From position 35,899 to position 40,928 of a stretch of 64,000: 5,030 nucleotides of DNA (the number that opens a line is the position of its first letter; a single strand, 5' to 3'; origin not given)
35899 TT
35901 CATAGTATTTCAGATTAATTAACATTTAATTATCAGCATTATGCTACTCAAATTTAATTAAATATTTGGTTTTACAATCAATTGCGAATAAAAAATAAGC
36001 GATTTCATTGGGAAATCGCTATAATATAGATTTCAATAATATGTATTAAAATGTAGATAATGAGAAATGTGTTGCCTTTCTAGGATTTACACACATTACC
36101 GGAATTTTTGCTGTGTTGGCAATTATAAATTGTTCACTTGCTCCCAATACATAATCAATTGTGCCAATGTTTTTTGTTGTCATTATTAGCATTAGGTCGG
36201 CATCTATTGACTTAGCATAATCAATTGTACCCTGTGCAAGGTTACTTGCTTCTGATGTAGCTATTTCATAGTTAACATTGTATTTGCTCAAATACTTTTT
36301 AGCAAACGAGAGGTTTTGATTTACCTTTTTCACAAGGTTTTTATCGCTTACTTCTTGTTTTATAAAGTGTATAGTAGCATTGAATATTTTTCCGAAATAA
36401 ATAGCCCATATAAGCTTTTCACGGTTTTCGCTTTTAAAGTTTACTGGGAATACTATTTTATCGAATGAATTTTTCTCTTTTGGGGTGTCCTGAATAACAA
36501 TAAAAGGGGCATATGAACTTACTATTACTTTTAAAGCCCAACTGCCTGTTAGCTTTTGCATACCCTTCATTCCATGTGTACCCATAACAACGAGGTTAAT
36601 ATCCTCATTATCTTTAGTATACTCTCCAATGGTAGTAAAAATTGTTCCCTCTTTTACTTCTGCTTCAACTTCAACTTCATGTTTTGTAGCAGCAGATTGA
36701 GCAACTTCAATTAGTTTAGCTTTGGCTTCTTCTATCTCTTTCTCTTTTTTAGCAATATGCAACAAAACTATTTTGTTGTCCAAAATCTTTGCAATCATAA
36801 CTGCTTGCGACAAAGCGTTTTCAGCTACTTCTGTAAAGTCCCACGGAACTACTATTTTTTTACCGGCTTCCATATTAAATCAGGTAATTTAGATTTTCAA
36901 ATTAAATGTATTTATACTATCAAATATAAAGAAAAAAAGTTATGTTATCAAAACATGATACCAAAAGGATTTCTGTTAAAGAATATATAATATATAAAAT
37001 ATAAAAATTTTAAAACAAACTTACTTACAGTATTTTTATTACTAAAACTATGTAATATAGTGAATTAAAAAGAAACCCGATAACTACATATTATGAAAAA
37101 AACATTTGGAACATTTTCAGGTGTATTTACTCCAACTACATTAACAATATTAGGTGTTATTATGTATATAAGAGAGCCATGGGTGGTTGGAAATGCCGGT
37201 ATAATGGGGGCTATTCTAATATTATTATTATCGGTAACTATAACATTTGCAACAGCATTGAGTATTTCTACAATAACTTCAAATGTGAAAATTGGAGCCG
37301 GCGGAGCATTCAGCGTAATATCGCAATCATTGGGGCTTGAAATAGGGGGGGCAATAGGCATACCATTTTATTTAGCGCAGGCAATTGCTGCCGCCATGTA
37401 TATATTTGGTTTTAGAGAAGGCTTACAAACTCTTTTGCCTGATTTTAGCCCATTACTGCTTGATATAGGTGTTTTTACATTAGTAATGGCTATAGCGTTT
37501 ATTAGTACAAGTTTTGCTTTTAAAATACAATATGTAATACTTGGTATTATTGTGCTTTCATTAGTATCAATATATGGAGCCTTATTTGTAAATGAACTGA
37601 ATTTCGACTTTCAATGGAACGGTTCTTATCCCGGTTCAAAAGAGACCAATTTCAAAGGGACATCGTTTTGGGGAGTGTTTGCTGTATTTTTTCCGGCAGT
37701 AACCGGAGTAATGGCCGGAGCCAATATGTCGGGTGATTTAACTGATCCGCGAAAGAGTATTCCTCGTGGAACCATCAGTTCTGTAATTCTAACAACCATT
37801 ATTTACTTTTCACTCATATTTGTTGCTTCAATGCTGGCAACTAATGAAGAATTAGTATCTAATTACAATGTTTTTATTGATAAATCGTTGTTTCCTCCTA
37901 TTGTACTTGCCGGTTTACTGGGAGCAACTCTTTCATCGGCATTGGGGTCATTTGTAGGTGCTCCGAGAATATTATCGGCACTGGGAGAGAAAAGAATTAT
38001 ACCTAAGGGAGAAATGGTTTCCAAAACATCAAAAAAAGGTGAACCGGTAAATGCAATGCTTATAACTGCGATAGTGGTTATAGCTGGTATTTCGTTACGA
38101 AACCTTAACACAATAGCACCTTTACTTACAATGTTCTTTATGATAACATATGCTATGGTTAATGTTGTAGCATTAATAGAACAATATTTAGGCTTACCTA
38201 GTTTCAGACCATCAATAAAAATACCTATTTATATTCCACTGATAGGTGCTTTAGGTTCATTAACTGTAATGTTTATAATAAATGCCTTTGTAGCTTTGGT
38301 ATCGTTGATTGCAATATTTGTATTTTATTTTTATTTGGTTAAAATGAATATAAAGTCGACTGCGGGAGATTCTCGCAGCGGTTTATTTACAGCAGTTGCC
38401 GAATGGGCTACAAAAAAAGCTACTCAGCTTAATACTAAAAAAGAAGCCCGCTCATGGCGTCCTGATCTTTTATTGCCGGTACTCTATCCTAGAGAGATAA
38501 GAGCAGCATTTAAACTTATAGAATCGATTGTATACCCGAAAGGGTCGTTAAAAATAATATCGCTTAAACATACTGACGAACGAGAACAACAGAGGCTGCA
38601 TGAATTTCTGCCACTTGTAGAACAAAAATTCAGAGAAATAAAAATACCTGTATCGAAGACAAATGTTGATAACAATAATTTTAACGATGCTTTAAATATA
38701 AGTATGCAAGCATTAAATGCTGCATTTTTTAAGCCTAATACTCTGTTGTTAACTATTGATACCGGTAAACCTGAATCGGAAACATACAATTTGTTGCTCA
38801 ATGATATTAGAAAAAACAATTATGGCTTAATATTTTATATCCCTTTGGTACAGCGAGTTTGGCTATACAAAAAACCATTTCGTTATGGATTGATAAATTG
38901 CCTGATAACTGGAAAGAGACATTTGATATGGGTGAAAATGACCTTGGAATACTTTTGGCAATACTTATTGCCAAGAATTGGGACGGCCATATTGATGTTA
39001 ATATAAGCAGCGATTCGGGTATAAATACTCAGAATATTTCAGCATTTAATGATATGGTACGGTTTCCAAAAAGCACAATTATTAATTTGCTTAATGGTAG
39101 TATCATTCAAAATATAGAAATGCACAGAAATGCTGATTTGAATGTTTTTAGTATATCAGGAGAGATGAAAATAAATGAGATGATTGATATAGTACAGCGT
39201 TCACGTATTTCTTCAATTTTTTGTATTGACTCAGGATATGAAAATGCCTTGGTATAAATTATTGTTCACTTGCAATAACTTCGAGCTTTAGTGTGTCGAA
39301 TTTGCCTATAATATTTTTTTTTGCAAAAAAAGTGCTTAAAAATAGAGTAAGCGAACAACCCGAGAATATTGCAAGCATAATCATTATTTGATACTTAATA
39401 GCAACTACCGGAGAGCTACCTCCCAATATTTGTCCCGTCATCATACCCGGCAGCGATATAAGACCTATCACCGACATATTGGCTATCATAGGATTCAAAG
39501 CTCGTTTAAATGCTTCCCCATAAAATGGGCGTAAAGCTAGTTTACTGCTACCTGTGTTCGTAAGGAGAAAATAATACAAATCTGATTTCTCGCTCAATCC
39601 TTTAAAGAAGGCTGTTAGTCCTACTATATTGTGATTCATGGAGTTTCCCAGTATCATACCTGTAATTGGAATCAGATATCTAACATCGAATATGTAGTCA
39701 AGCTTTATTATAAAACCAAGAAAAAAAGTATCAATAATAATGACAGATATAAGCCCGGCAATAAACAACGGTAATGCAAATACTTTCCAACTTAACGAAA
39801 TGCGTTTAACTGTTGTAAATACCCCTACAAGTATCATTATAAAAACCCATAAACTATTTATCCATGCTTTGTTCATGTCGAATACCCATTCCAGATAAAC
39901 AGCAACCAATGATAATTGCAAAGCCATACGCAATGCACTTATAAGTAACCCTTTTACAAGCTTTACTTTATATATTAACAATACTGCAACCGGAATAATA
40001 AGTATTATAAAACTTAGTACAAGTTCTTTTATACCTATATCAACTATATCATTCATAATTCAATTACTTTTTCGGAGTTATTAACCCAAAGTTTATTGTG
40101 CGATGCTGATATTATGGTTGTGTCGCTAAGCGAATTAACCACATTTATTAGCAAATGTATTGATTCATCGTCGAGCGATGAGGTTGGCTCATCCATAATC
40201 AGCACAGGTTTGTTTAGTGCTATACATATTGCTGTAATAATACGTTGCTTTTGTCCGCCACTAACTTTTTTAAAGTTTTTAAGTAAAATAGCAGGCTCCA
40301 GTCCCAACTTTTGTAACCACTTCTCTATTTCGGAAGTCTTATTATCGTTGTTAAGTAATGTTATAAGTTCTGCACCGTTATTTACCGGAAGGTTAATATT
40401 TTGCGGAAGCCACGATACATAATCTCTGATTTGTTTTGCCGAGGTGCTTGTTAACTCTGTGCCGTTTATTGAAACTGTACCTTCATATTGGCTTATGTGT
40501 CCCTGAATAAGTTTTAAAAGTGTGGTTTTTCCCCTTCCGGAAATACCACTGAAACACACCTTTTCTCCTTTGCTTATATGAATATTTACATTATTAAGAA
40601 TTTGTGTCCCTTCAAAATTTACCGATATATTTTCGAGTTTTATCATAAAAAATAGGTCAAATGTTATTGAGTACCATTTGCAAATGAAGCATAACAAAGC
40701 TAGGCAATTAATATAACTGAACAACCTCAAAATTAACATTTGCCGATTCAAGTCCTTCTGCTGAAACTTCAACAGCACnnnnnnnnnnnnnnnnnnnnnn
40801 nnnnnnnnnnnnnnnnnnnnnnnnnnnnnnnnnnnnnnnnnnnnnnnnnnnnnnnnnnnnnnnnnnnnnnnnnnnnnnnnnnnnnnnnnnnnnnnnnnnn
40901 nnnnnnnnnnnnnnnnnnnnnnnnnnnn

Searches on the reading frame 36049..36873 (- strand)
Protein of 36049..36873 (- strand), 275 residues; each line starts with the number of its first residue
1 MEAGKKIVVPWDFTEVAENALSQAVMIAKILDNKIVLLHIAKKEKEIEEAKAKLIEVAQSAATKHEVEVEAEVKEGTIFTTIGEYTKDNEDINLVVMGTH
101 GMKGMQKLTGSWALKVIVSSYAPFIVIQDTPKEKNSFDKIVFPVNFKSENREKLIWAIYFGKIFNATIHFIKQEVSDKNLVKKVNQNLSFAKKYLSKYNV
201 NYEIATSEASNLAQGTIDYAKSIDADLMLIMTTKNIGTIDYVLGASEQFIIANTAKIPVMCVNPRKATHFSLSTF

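Call 63: search_protein_families(library=pfam, proteins=[window:36049-36873:-], max_evalue=0.0001)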
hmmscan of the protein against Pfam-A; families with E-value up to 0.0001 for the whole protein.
window:36049-36873:- (275 aa): 1 family
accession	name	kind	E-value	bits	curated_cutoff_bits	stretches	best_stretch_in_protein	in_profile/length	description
PF00582.32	Usp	-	3.3e-21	76.8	24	1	5-127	3-140/141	Universal stress protein family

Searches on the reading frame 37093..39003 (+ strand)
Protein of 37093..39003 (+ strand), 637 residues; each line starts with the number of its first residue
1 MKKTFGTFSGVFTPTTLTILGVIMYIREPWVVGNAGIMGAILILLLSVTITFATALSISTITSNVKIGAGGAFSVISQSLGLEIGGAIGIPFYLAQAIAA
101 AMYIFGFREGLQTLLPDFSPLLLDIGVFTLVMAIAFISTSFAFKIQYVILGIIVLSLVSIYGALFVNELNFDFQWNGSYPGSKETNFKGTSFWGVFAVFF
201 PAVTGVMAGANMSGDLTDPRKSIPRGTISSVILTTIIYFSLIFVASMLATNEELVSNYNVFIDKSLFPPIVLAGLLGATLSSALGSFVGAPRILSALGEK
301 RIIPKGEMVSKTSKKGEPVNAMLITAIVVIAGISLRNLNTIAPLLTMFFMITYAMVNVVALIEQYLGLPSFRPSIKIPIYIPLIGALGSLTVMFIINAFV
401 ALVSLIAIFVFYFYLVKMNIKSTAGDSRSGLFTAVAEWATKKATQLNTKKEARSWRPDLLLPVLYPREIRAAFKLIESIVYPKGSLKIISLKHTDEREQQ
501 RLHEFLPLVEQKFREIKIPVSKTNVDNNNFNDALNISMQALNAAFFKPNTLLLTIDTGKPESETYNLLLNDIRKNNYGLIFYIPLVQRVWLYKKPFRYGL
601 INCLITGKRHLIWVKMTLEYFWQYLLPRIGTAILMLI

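Call 63: search_protein_families(library=pfam, proteins=[window:37093-39003:+], max_evalue=0.0001)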
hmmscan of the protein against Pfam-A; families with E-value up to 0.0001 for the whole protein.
window:37093-39003:+ (637 aa): 3 families
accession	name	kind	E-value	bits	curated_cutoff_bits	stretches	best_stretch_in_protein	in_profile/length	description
PF00324.27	AA_permease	-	4.9e-45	154.5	24.6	1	14-426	5-434/470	Amino acid permease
PF13520.12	AA_permease_2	-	5.1e-19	68.9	27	1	19-421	14-414/427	Amino acid permease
PF21555.2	CCC_C_1st_pro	-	6.4e-19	68.4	27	1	461-582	1-120/128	Prokaryotic cation-chloride cotransporter, C-terminal domain, 1st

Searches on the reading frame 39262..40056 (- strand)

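Call 63: search_protein_families(library=pfam, proteins=[window:39262-40056:-], max_evalue=0.0001)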
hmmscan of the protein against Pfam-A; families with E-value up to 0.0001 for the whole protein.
window:39262-40056:- (265 aa): 1 family
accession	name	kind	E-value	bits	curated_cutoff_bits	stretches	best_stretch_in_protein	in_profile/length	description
PF03649.18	UPF0014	-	2.2e-65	220.8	22.6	1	11-248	3-240/242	Uncharacterised protein family (UPF0014)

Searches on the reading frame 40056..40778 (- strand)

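Call 63: search_protein_families(library=pfam, proteins=[window:40056-40778:-], max_evalue=0.0001)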
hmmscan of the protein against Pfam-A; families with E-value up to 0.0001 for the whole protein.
window:40056-40778:- (241 aa): 3 families
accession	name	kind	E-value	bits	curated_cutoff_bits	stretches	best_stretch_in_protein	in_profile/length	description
PF00005.33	ABC_tran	-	3.7e-28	99.3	25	1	61-200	1-137/137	ABC transporter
PF02463.25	SMC_N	-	6e-06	26.3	40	1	135-239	107-209/220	RecF/RecN/SMC N terminal domain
PF13304.12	AAA_21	-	9.4e-05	23.1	27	0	179-228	247-299/304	AAA domain, putative AbiEii toxin, Type IV TA system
